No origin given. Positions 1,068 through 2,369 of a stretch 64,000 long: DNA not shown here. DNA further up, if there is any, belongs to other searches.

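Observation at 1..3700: tRNA-adjacent radical-SAM RiPP gene cluster: Cys-periodic precursor, two SPASM-type rSAMs, a stand-alone PqqD-like RRE and a B12-rSAM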

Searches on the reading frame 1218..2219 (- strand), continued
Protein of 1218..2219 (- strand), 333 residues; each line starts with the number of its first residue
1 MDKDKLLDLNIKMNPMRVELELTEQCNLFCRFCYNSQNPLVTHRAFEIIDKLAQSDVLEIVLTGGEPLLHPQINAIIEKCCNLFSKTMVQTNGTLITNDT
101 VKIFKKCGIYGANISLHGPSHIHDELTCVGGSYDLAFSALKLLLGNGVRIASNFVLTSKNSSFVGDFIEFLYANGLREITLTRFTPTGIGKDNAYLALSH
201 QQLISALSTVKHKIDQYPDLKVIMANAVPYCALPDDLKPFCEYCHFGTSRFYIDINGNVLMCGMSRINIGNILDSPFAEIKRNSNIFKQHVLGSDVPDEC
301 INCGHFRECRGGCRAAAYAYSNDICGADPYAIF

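Call 21: search_solved_structures(query=L001:14140-15852:+, max_evalue=0.00001)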
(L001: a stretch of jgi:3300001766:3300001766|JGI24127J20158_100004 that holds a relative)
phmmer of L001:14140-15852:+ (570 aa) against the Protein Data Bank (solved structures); distinct sequences matched with E-value up to 0.00001: 136 (the best 60 are shown).
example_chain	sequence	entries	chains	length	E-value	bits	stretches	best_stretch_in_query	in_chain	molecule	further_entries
2r6f_A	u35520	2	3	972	8.1e-92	311.8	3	182-518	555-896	Excinuclease ABC subunit A | Excinuclease ABC, A subunit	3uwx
3ux8_A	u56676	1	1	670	1.2e-89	304.6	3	183-519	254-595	Excinuclease ABC, A subunit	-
3pih_A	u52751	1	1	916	6.1e-88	299.1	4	183-521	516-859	UvrABC system protein A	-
6n9l_A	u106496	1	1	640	9.7e-87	295.1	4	183-525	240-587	UvrABC system protein A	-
9gxk_A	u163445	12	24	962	9.4e-83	281.9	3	183-529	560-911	UvrABC system protein A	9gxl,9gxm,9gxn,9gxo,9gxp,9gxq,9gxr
9gxu_A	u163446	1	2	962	5.1e-82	279.5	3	183-529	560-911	UvrABC system protein A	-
9gxw_A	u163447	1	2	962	5.8e-82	279.3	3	183-529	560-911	UvrABC system protein A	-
9ga5_A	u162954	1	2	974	5.2e-80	272.9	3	154-543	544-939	UvrABC system protein A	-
3zqj_A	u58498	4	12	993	2.9e-79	270.4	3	180-543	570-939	UVRABC SYSTEM PROTEIN A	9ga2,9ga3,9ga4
7sh1_A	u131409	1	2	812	1.2e-63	218.8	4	323-540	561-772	Excinuclease ABC subunit UvrA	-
2vf7_A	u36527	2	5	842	1.4e-63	218.6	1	183-518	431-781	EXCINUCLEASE ABC, SUBUNIT A. | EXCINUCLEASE ABC SUBUNIT A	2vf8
4hlu_D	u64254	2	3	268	1.1e-09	40.8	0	413-547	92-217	Energy-coupling factor transporter ATP-binding protein EcfA | Energy-coupling factor transporter ATP-binding protein EcfA1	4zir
9h78_A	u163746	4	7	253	3.9e-09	39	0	465-565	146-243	Uncharacterized ABC transporter ATP-binding protein MJ0035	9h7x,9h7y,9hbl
7qkr_A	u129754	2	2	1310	4.8e-09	38.7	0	461-556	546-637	Plasma membrane ATP-binding cassette transporter required for the export of a-factor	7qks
3c41_J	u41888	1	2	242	6.9e-09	38.1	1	449-556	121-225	Amino acid ABC transporter (ArtP)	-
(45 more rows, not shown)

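Call 22: search_solved_structures(query=L001:16795-17682:+, max_evalue=0.01, show_alignments=1)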
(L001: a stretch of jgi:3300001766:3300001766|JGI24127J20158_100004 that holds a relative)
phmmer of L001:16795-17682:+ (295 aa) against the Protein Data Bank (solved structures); distinct sequences matched with E-value up to 0.01: 6.
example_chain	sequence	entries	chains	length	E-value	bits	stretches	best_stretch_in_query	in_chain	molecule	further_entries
2i5g_A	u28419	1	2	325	2.3e-07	33.9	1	63-235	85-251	amidohydrolase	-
5lx4_A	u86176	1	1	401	1.1e-06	31.7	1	67-236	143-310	Dipeptidase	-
5lx0_A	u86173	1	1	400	1.1e-06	31.7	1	67-236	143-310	Dipeptidase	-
5lwz_A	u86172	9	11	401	1.1e-06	31.7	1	67-236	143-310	Dipeptidase | Dipeptidase gliJ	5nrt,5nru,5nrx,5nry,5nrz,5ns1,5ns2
5lx7_A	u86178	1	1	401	1.1e-06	31.7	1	67-236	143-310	Dipeptidase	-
5lx1_A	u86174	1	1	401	9.4e-06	28.7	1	67-234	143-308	Dipeptidase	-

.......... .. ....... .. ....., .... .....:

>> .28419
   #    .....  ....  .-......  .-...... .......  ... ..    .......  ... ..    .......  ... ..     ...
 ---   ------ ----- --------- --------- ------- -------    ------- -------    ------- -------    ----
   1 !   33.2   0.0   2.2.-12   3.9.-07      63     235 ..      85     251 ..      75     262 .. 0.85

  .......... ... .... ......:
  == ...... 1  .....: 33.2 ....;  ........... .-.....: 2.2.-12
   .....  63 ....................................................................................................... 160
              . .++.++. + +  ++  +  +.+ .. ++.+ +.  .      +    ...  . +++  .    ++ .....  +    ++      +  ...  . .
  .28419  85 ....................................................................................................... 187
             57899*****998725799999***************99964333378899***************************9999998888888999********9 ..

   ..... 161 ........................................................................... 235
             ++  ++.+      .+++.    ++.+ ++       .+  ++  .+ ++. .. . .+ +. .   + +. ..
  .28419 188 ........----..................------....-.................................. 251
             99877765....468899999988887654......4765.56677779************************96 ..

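Call 24: find_homologous_proteins(query=L001:11309-13351:+, max_evalue=1e-10)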
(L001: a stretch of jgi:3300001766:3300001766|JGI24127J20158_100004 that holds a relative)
Query L001:11309-13351:+ (680 aa): 160 proteins with E <= 1e-10 among 6499 candidates; the best 120 are listed.
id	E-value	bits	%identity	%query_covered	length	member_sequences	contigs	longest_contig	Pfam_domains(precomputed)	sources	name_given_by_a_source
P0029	0.0e+0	1588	100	100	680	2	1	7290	PF04055.28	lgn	-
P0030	0.0e+0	1206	75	100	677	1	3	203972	PF04055.28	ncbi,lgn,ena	-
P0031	6.1e-282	956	61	100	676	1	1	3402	PF04055.28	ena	-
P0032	4.5e-261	887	57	100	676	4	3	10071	PF04055.28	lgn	-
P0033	1.1e-257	875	56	100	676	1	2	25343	PF04055.28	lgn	-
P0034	2.6e-246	838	53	100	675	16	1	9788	PF04055.28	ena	-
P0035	1.9e-242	825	53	100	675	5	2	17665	PF04055.28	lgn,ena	-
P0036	4.7e-240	817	53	100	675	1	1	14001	PF04055.28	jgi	-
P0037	8.4e-228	777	51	99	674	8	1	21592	PF04055.28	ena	-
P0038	2.2e-227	775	51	100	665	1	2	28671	PF04055.28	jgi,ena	-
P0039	2.7e-227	775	50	99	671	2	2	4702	PF04055.28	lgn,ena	-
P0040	1.8e-226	772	51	99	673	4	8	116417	PF04055.28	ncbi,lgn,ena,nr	ncbi:MAG: radical SAM protein [Lachnospiraceae bacterium]|nr:radical SAM protein [Lachnospiraceae ba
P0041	4.1e-225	768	51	100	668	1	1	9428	PF04055.28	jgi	jgi:hypothetical protein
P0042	4.3e-225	768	51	99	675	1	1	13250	PF04055.28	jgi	jgi:hypothetical protein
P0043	1.3e-223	763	50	100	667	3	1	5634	PF04055.28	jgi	-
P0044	4.1e-223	761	49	100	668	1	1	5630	PF04055.28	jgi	jgi:hypothetical protein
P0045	9.5e-223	760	50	99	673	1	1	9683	PF04055.28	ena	-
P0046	1.3e-222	759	50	100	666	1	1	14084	PF04055.28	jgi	jgi:hypothetical protein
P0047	1.5e-222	759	50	99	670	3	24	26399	PF04055.28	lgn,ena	-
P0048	2.2e-222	759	51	99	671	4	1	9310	PF04055.28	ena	-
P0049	1.9e-221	756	50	100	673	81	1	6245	PF04055.28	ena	-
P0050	2.0e-221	756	49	99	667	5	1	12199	PF04055.28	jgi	-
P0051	2.9e-221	755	49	99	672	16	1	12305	PF04055.28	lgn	-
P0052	1.2e-219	750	49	99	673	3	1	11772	PF04055.28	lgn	-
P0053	2.0e-218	746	48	99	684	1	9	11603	PF04055.28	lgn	-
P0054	3.6e-217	741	49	99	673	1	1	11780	PF04055.28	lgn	-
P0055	5.2e-217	741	50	99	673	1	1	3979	PF04055.28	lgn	-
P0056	2.2e-215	736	50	99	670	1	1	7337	PF04055.28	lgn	-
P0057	1.8e-214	733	49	100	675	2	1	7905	PF04055.28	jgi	jgi:hypothetical protein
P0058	4.4e-209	715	49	99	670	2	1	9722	PF04055.28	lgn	-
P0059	1.5e-205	703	47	99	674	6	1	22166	PF04055.28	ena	-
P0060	7.5e-205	701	48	100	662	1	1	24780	PF04055.28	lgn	-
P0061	1.0e-204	700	48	99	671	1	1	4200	PF04055.28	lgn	-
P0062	6.3e-203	694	48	99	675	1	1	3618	PF04055.28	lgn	-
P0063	1.7e-196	673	49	92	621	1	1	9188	PF04055.28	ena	-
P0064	1.8e-188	647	46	99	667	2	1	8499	PF04055.28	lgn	-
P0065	4.6e-186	639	45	99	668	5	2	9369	PF04055.28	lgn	-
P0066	2.4e-184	633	51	86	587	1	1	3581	PF04055.28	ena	-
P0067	5.6e-181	622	46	99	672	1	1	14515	PF04055.28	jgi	jgi:radical SAM superfamily enzyme YgiQ (UPF0313 family)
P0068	1.0e-178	614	46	100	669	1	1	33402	PF04055.28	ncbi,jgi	ncbi:hypothetical protein PilKf_01819 [Pillotina sp. SPG140]|jgi:radical SAM superfamily enzyme YgiQ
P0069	1.2e-178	614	44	99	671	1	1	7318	PF04055.28,PF02310.25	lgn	-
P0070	1.5e-177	610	44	99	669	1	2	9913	PF04055.28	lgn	-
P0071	1.5e-174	601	44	100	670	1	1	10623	PF04055.28,PF02310.25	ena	-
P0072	2.0e-171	590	42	99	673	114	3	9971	PF04055.28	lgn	-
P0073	2.2e-171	590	42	99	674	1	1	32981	PF04055.28,PF02310.25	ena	-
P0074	1.9e-170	587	42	99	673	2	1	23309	PF04055.28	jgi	-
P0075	2.8e-170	586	49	81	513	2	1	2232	PF04055.28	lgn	-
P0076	8.5e-170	585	42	99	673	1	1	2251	PF04055.28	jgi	-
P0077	6.0e-169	582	42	100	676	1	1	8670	PF04055.28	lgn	-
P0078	1.5e-165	571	42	99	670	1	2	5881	PF04055.28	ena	-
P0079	2.8e-165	570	41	99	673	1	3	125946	PF04055.28,PF02310.25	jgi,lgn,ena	-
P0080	1.0e-164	568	42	99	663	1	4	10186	PF04055.28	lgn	-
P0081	9.3e-164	565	42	99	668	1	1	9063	PF04055.28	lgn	-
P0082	6.6e-161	556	43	99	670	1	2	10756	PF04055.28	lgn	-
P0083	1.5e-160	554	42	100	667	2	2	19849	PF04055.28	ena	-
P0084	1.8e-159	551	41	99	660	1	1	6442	PF04055.28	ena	-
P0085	1.4e-157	545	42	99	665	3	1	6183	PF04055.28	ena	-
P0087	5.6e-122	427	42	74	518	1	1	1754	PF04055.28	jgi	-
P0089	1.2e-77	280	30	81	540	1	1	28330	PF04055.28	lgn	-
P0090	6.7e-74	268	31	79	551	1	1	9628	PF04055.28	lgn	-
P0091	1.3e-68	250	33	80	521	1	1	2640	PF04055.28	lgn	-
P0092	2.8e-38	150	30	57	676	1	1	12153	PF04055.28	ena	-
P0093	4.7e-38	149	24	80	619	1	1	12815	PF04055.28,PF02310.25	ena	-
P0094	1.9e-32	131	30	47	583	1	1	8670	PF04055.28,PF02310.25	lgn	-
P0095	1.1e-31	128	25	69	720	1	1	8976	PF04055.28,PF05402.19,PF02310.25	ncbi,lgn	-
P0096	1.2e-31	128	26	69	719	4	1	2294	PF04055.28,PF05402.19,PF02310.25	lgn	-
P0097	6.4e-31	126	27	54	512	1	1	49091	PF04055.28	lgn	-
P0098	1.8e-30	124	28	47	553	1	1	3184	PF04055.28,PF02310.25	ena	-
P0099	3.3e-30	124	25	72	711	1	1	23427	PF04055.28,PF02310.25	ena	-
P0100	1.9e-29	121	24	69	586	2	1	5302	PF04055.28,PF02310.25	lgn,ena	-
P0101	2.0e-29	121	28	53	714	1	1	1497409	PF04055.28,PF05402.19,PF02310.25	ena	-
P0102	4.7e-29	120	28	53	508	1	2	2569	PF04055.28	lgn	-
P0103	7.7e-29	119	34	47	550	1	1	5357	PF04055.28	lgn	-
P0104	2.6e-28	117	24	80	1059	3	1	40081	PF04055.28,PF12697.14,PF13180.13,PF00561.27,PF12146.16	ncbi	-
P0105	9.0e-28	115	24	72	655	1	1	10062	PF04055.28,PF02310.25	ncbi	-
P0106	9.0e-28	115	24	72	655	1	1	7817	PF04055.28,PF02310.25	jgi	-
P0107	1.0e-27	115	24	72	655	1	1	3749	PF04055.28,PF02310.25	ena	-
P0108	2.4e-27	114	24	72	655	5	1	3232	PF04055.28,PF02310.25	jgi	jgi:radical SAM superfamily enzyme YgiQ (UPF0313 family)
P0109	2.5e-27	114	24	72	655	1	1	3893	PF04055.28,PF02310.25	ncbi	-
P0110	3.4e-27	114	28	69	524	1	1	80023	PF04055.28,PF02310.25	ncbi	-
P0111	9.8e-27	112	28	52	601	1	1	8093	PF04055.28,PF02310.25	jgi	jgi:radical SAM superfamily enzyme YgiQ (UPF0313 family)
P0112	1.3e-26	112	24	72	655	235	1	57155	PF04055.28,PF02310.25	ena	-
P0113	1.3e-26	112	24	72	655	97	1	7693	PF04055.28,PF02310.25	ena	-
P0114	1.5e-26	111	29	46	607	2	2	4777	PF04055.28,PF02310.25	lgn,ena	-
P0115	3.9e-26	110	29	51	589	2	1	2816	PF04055.28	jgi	jgi:radical SAM superfamily enzyme YgiQ (UPF0313 family)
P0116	5.6e-26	110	28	49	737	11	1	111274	PF04055.28,PF02310.25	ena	-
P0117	2.3e-25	108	25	55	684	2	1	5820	PF04055.28,PF02310.25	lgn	-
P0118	2.6e-25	107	29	52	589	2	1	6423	PF04055.28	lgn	-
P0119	3.3e-25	107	24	72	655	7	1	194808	PF04055.28,PF02310.25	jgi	jgi:radical SAM superfamily enzyme YgiQ (UPF0313 family)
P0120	3.3e-25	107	28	49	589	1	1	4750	PF04055.28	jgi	jgi:radical SAM superfamily enzyme YgiQ (UPF0313 family)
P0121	3.9e-25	107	31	37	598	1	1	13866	PF04055.28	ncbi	-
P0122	1.2e-24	105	30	43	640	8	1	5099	PF04055.28,PF02310.25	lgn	-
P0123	2.5e-24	104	28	49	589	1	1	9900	PF04055.28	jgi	jgi:radical SAM superfamily enzyme YgiQ (UPF0313 family)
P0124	2.5e-24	104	28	51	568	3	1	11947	PF04055.28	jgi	-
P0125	2.9e-24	104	28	52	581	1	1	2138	PF04055.28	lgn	-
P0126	4.8e-24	103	28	44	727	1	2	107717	PF04055.28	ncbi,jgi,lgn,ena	-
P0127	6.4e-24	103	28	52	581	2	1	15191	PF04055.28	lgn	-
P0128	8.4e-24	102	26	48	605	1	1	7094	PF04055.28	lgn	-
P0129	8.6e-24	102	23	78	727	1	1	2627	PF04055.28,PF05402.19,PF02310.25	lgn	-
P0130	1.1e-23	102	26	78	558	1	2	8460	PF04055.28,PF02310.25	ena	-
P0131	1.2e-23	102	27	52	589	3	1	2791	PF04055.28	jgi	jgi:radical SAM superfamily enzyme YgiQ (UPF0313 family)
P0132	1.2e-23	102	26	55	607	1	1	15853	PF04055.28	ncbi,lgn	-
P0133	1.5e-23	101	30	43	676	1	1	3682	PF04055.28,PF02310.25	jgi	jgi:anaerobic magnesium-protoporphyrin IX monomethyl ester cyclase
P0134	1.9e-23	101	22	74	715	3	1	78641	PF04055.28,PF05402.19,PF02310.25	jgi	-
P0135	2.1e-23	101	25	70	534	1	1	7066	PF04055.28,PF02310.25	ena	-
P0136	2.2e-23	101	29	43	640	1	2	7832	PF04055.28,PF02310.25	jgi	-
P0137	2.4e-23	101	27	46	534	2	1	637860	PF04055.28,PF02310.25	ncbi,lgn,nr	ncbi:B12-binding domain-containing radical SAM protein [Desulfuromusa kysingii]|nr:radical SAM prote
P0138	2.8e-23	101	30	44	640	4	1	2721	PF04055.28,PF02310.25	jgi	jgi:radical SAM superfamily enzyme YgiQ (UPF0313 family)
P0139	6.2e-23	99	39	26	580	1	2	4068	PF04055.28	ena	-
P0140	8.0e-23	99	26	56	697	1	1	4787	PF04055.28,PF02310.25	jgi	jgi:hypothetical protein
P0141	1.1e-22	99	27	52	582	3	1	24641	PF04055.28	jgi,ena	-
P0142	1.1e-22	99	29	44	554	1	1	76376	PF04055.28,PF02310.25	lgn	-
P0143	1.3e-22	98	27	68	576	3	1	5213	PF04055.28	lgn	-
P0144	3.9e-22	97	25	68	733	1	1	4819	PF04055.28,PF02310.25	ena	-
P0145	4.5e-22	97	30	43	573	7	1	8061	PF04055.28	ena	-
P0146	4.6e-22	97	29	43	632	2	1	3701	PF04055.28,PF02310.25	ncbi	-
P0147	6.4e-22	96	29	44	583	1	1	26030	PF04055.28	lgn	-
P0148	7.6e-22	96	24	78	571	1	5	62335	PF04055.28,PF02310.25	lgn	-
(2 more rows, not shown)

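Call 28: find_related_loci(query=A2, collection=genome_contigs, flank=10000)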
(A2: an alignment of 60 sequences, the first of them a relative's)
Query A2 (680 aa) in genome_contigs; peptide patterns used: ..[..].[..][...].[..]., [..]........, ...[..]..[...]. (x = any residue, [..] = any of these).
600 stretches matched a pattern (row limit reached: there are more); 586 encode a relative of the query (tblastn E <= 1e-3); the best 80 are kept; 80 distinct loci.
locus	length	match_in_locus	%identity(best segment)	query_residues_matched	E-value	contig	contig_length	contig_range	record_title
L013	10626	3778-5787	42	5-679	7e-171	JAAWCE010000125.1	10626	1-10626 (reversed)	MAG: Lachnospiraceae bacterium isolate ABMPRH_256_1 k141_1539224, whole genome shotgun sequence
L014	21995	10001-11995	51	6-678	0e+0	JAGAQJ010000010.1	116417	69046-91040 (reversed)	MAG: Lachnospiraceae bacterium isolate RGIG8678 Water_deer_Colon-1__c51403, whole genome shotgun sequence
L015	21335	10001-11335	27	2-496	1e-38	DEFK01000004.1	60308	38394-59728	MAG TPA_asm: Ruminococcaceae bacterium UBA2854 UBA2854_contig_688, whole genome shotgun sequence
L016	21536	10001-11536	24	3-494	3e-38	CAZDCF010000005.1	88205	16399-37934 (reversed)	MAG TPA_asm: uncultured Nitrospiraceae bacterium isolate SRP092902_co1_140 genome assembly, contig: NODE_180_length_8820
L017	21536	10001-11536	24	3-494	2e-38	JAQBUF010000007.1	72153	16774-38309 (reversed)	MAG: Nitrospirae bacterium isolate casp150-mb.14 NODE_858_length_72153_cov_0.592875, whole genome shotgun sequence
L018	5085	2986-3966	29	169-494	5e-37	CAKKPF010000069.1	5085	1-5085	Candidatus Brocadiaceae bacterium isolate Hainich-H41-bin245-1 genome assembly, contig: H41-bin245_1_Hain_H41_02um_R2_16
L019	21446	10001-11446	27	8-493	2e-36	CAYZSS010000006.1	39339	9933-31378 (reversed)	MAG TPA_asm: uncultured archaeon isolate SRP178699_co1_638 genome assembly, contig: NODE_967_length_39339_cov_7.189925,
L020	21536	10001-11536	24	3-494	4e-36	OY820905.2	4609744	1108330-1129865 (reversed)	MAG: Nitrospirales bacterium isolate 78038947-5669-4080-b1cf-e9f6117fe586 genome assembly, chromosome: 1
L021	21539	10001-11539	24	3-495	3e-36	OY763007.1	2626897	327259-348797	MAG: Nitrospirales bacterium isolate d9641d0a-9015-4cc2-bf8e-6a264f466c72 genome assembly, chromosome: 1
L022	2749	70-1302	26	117-532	4e-35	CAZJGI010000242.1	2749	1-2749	MAG TPA_asm: uncultured Prolixibacteraceae bacterium isolate SRP192927_co6_779 genome assembly, contig: NODE_111209_leng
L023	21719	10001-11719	26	12-555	1e-33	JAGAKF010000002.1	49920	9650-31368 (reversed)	MAG: Clostridia bacterium isolate RGIG8518 Water_deer_Cecum-2__c8848, whole genome shotgun sequence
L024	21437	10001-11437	24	10-495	3e-33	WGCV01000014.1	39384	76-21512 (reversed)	MAG: Melioribacteraceae bacterium isolate S145_16 k151_155494, whole genome shotgun sequence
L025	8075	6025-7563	25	2-492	1e-32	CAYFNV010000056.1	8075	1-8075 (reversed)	MAG TPA_asm: uncultured Nitrospina sp. isolate ERP019367_co1_61 genome assembly, contig: NODE_5461_length_8075_cov_21.50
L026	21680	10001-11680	23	4-533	2e-32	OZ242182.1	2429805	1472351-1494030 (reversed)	MAG: Nitrospinales bacterium isolate ec82e2e8-b931-44c7-adfe-dcca6f622aa9 genome assembly, chromosome: 1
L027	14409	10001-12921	26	171-495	3e-32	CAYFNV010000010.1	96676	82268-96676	MAG TPA_asm: uncultured Nitrospina sp. isolate ERP019367_co1_61 genome assembly, contig: NODE_295_length_96676_cov_28.69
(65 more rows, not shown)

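Call 38: predict_structure(alignment_id=A2)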
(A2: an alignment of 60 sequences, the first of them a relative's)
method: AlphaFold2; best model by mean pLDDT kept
length: 680 residues; sequences in the alignment: 60
mean_pLDDT: 91.6   pTM: 0.92
mean pLDDT of the five models: 91.6, 91.0, 90.9, 89.4, 89.4
residues with pLDDT >= 90: 527; 70-90: 120; 50-70: 32; < 50: 1
segments of 3 or more residues with pLDDT < 50: none
pLDDT, mean of each block of 10 residues (from residue 1): 90 94 96 96 98 94 82 95 96 97 94 97 94 91 95 96 98 95 96 98 97 91 95 96 95 93 94 95 92 95 90 63 73 92 96 85 94 98 91 97 96 93 88 97 95 93 97 95 84 82 73 83 93 90 94 78 90 96 77 93 95 96 96 96 95 91 91 69
secondary structure, 60 per line:
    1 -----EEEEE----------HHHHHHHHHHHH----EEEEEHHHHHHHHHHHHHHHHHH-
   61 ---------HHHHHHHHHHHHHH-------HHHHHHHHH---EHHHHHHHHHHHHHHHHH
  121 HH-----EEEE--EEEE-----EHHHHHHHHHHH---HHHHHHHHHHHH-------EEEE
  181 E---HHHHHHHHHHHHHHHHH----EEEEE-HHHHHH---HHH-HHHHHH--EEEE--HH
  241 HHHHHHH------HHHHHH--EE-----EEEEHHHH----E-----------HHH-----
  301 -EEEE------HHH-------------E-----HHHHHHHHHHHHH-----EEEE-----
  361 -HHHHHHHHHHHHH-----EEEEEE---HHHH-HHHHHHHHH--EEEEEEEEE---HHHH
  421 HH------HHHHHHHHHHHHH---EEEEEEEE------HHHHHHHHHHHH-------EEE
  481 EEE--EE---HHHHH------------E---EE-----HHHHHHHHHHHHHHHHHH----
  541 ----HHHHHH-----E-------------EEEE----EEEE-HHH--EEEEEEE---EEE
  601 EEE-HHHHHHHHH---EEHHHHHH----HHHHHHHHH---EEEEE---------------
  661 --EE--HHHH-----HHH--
elements in order: E6-10 H21-32 E37-41 H42-59 H70-83 H91-99 H104-122 E128-131 E134-137 H144-154 H158-169 E177-181 H185-201 E206-210 H212-217 H225-230 E233-236 H239-247 H254-259 E269-272 H273-276 E302-305 H334-346 E352-355 H362-374 E380-385 H389-392 H394-402 E405-413 H417-422 H429-441 E445-452 H459-470 E478-483 H491-495 H519-536 H545-550 E570-573 E578-581 E588-594 E598-603 H605-613 H619-624 H629-637 E641-645 H667-670

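Call 40: search_protein_families(library=pfam, proteins=[L013:691-1491:+], max_evalue=0.1)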
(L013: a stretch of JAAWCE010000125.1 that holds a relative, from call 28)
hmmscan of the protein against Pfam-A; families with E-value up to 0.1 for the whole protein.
L013:691-1491:+ (266 aa): 0 families

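Call 73: search_protein_families(library=ncbifam, proteins=[L013:691-1491:+], max_evalue=1)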
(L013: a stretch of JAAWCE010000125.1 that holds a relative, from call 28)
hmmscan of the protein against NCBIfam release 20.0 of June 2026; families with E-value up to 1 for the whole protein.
L013:691-1491:+ (266 aa): 0 families
